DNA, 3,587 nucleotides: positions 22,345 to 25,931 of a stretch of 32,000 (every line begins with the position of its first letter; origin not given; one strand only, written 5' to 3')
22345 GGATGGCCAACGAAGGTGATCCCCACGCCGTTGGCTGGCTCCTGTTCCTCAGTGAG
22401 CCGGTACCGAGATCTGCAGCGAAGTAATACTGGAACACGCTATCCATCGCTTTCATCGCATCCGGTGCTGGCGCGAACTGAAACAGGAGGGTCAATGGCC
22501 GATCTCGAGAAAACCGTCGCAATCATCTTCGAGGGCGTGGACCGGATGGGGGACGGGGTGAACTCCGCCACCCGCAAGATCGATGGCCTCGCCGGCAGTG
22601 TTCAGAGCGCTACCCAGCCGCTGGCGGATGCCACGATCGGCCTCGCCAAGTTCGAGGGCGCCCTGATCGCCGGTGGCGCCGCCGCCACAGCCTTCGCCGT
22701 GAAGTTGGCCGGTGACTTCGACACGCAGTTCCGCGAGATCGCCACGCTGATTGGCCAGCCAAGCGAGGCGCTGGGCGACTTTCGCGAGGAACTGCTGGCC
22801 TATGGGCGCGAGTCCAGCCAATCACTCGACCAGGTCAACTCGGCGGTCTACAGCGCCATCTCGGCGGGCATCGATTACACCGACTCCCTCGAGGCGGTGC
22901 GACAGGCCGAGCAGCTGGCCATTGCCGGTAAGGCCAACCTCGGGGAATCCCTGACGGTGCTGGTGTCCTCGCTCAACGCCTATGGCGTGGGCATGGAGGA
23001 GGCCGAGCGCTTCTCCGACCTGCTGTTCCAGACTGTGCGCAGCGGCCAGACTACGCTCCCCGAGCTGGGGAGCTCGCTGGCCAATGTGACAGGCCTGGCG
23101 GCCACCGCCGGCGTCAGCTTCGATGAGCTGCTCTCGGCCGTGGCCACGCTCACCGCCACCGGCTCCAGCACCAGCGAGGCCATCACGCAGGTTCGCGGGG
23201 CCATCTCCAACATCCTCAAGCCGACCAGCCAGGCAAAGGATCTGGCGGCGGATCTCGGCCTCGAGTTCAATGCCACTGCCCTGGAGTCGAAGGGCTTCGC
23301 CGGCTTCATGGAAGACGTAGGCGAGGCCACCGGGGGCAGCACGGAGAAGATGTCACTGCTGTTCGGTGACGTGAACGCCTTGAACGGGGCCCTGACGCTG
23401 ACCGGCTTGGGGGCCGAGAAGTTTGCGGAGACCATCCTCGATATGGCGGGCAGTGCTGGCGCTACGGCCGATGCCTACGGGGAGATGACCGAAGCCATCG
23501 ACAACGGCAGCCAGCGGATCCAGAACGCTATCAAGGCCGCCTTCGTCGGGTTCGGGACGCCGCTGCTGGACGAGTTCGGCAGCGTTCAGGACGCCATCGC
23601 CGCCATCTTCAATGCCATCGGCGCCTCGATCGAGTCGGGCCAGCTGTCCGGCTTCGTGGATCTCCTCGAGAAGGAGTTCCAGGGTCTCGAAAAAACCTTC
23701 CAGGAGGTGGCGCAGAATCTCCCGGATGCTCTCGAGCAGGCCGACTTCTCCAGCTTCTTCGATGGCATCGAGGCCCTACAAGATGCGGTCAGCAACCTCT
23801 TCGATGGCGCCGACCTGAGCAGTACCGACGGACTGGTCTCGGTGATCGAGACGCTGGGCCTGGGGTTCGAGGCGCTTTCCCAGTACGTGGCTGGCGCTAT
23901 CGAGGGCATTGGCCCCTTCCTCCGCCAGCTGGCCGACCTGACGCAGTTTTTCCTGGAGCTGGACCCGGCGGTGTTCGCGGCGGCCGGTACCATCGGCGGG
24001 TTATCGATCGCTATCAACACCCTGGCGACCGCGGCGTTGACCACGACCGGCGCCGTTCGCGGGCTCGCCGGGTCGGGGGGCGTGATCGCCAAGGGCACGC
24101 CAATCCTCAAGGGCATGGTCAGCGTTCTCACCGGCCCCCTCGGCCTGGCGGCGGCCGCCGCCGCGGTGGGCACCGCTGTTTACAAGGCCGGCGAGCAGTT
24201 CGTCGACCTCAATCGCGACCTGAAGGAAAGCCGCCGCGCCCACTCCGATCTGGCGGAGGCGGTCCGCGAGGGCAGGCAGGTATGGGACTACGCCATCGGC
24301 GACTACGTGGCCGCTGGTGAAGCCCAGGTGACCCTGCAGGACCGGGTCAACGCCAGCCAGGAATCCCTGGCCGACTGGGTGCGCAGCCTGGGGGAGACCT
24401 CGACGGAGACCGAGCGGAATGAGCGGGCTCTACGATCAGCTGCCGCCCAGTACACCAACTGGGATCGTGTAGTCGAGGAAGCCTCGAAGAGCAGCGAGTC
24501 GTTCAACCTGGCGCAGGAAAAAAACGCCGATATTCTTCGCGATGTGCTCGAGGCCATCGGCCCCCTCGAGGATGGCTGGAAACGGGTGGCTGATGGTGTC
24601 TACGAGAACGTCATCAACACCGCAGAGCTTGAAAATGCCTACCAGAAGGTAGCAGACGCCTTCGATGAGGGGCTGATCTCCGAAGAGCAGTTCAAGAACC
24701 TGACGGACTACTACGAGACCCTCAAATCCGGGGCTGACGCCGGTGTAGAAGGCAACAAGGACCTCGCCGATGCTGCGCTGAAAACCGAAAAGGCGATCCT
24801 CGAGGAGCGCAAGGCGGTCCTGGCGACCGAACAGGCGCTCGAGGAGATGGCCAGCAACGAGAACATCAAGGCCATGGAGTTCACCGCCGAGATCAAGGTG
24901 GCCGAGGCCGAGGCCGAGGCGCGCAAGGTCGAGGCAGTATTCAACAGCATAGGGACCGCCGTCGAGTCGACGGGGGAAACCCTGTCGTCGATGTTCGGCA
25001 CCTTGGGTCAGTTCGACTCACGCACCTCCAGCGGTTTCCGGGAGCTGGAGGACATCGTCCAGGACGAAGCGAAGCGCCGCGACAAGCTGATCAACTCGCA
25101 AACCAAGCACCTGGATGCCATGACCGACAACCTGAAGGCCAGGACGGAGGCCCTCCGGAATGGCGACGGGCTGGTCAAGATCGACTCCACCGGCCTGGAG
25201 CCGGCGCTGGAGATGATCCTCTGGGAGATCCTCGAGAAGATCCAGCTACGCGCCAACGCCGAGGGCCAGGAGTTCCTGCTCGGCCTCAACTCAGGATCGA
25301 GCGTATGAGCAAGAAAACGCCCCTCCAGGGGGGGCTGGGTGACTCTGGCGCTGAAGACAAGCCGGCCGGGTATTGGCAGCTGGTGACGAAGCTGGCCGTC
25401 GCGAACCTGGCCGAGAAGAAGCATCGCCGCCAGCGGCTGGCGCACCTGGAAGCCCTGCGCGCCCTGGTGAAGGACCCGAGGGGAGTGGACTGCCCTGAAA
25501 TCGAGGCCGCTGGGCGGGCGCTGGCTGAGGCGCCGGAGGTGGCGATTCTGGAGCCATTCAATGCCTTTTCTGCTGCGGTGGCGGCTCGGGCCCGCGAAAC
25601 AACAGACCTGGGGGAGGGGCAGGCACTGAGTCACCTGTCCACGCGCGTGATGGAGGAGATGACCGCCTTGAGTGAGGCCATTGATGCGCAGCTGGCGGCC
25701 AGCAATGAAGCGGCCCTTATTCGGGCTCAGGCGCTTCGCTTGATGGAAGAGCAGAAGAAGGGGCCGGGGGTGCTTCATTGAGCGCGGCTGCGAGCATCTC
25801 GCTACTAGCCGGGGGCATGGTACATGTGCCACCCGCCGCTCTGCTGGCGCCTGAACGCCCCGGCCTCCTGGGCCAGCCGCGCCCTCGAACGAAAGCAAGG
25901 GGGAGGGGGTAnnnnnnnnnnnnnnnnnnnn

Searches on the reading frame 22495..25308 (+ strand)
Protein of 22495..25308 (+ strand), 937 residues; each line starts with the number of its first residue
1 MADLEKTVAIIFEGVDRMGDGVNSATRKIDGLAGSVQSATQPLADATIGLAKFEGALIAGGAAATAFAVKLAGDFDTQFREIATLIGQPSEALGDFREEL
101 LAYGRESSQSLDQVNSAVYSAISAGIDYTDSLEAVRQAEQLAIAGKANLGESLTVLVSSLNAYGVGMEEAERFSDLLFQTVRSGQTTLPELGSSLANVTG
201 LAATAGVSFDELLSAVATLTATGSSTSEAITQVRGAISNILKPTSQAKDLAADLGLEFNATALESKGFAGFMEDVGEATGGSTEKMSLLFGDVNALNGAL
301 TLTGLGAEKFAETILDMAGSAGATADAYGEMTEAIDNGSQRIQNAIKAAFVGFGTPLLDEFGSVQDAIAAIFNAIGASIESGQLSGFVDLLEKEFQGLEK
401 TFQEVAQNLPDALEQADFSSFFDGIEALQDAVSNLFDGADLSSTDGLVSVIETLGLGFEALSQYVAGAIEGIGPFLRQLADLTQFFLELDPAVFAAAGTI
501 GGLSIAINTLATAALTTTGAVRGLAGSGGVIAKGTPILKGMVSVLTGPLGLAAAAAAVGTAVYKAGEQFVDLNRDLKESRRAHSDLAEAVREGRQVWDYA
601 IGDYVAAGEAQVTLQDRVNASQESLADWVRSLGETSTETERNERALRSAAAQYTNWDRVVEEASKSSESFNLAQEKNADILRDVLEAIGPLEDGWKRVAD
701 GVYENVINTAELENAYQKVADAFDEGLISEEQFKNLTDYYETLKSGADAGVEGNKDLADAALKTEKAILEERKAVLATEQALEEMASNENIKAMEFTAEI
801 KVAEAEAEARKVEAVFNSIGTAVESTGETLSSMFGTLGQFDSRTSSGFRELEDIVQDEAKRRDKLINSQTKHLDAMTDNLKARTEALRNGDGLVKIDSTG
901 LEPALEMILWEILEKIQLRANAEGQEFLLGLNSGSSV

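Call 7: search_protein_families(library=pfam, proteins=[window:22495-25308:+], max_evalue=0.01)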
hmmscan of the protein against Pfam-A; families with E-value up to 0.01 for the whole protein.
window:22495-25308:+ (937 aa): 2 families
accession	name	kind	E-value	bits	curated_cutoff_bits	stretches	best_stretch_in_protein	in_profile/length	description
PF10145.14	PhageMin_Tail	-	3.6e-32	112.3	33.2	1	99-285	3-195/201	Phage-related minor tail protein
PF04513.17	Baculo_PEP_C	-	0.0045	17.5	38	0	369-436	30-98/140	Baculovirus polyhedron envelope protein, PEP, C terminus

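Call 19: search_protein_families(library=phrogs, proteins=[window:22495-25308:+], max_evalue=0.001)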
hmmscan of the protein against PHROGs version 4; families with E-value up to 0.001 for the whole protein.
window:22495-25308:+ (937 aa): 19 families
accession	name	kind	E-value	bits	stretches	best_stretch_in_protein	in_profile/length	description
phrog_991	-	tail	4.8e-62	211.1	1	14-778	235-872/1966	tail length tape measure protein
phrog_1533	-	tail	7.6e-54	183.8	1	21-880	204-905/1688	tail length tape measure protein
phrog_1272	-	tail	1.6e-34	120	1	23-556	209-662/1606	tail length tape measure protein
phrog_28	-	tail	3.7e-34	119.5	1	14-379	208-595/1228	tail length tape measure protein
phrog_23013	-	tail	1.8e-33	116.4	1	59-374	119-437/1379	tail length tape measure protein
phrog_4704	-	tail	1.6e-29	104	1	63-328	210-478/625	tail length tape measure protein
phrog_167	-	tail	1.3e-24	87.1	1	10-562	239-715/1555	tail length tape measure protein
phrog_5493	-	tail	1.3e-22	81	1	17-283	15-281/1102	tail length tape measure protein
phrog_28775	-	tail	5.3e-21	75.3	1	68-492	54-485/1303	tail length tape measure protein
phrog_9696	-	tail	2.9e-18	66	1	20-368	30-370/1415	tail length tape measure protein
phrog_14441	-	tail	3.8e-18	67.1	1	7-232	6-238/241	tail length tape measure protein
phrog_5218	-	unknown function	8.2e-17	61.6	1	11-573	185-660/1599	-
phrog_58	-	tail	4.3e-13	49.5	2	14-372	290-622/1544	tail length tape measure protein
phrog_36688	-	tail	4.9e-13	48.4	1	8-285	7-285/1600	tail length tape measure protein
phrog_1293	-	tail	2.7e-11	43.1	1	21-361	134-489/1424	tail length tape measure protein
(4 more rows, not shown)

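Call 107: search_dna_similar(query=window:22495-25305:+, collection=phages, mode=protein, max_evalue=1e-20, max_rows=8)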
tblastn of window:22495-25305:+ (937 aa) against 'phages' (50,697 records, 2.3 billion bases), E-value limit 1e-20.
Records with a match: 34; places in all: 34; records where one place covers at least 80% of the query: 0.
Best place of each record, by identity: <60% 34.
By first word of the organism name: Vibrio 16; Clostridium 7; Dinoroseobacter 3; Bacillus 2; Marinobacter 1; Cyanophage 1; Cylindrospermopsis 1; Microcystis 1; Bacteriophage 1; Caudoviricetes 1.
By host as written in the record: Clostridium perfringens 3; - 3; Dinoroseobacter shibae DFL12T 2; Bacillus halmapalus DSM 29712 2; Vibrio splendidus 2; Vibrio sp. SWAT-3 2; Vibrio parahaemolyticus 2; Clostridium tetani ATCC 19406 2; and 15 more.
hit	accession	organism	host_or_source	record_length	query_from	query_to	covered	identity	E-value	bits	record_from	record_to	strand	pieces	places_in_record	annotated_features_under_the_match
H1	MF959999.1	Marinobacter phage PS3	Marinobacter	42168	1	508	54%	45.2%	3e-100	351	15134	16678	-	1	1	tail length tape measure protein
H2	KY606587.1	Dinoroseobacter phage vB_DshS-R5C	Dinoroseobacter shibae DFL12T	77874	14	355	36%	40.1%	1e-41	172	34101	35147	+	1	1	tail tape measure protein | hypothetical protein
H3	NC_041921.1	Dinoroseobacter phage vB_DshS-R5C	Dinoroseobacter shibae DFL12T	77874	14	355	36%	40.1%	1e-41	172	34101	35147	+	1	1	tail length tape measure protein | tail chaperonin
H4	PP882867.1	Dinoroseobacter phage vB_DshS_R26L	Dinoroseobacter shibae DFL12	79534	75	355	30%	42.6%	8e-43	176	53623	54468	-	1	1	tail tape measure protein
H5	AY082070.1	Clostridium phage phi3626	Clostridium perfringens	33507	15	479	50%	25.7%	3e-24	116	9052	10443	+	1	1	putative tape-measure protein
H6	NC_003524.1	Clostridium phage phi3626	Clostridium perfringens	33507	15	479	50%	25.7%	3e-24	116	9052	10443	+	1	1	tail length tape measure protein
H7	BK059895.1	Cyanophage Cy-LDV1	Cylindrospermopsis raciborskii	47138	74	382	33%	36.6%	2e-34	149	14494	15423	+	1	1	tail tape measure protein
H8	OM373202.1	Cylindrospermopsis phage Cr-LKS3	Cylindrospermopsis raciborskii KLL06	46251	89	382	31%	36.2%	3e-35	152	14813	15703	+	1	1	tail tape measure protein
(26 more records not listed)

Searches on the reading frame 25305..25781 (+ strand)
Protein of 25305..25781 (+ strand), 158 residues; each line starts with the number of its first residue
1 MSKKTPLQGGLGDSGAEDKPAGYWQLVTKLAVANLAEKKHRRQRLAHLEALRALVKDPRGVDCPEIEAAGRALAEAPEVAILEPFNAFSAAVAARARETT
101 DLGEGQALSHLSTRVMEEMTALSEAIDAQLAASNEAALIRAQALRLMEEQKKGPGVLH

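Call 7: search_protein_families(library=pfam, proteins=[window:25305-25781:+], max_evalue=0.01)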
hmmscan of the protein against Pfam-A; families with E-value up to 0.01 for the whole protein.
window:25305-25781:+ (158 aa): 0 families

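Call 19: search_protein_families(library=phrogs, proteins=[window:25305-25781:+], max_evalue=0.001)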
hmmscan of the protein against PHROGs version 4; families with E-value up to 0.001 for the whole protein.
window:25305-25781:+ (158 aa): 0 families

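Call 83: search_protein_families(library=ncbifam, proteins=[window:25305-25781:+], max_evalue=0.01)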
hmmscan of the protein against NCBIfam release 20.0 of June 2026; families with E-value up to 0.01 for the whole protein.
window:25305-25781:+ (158 aa): 0 families
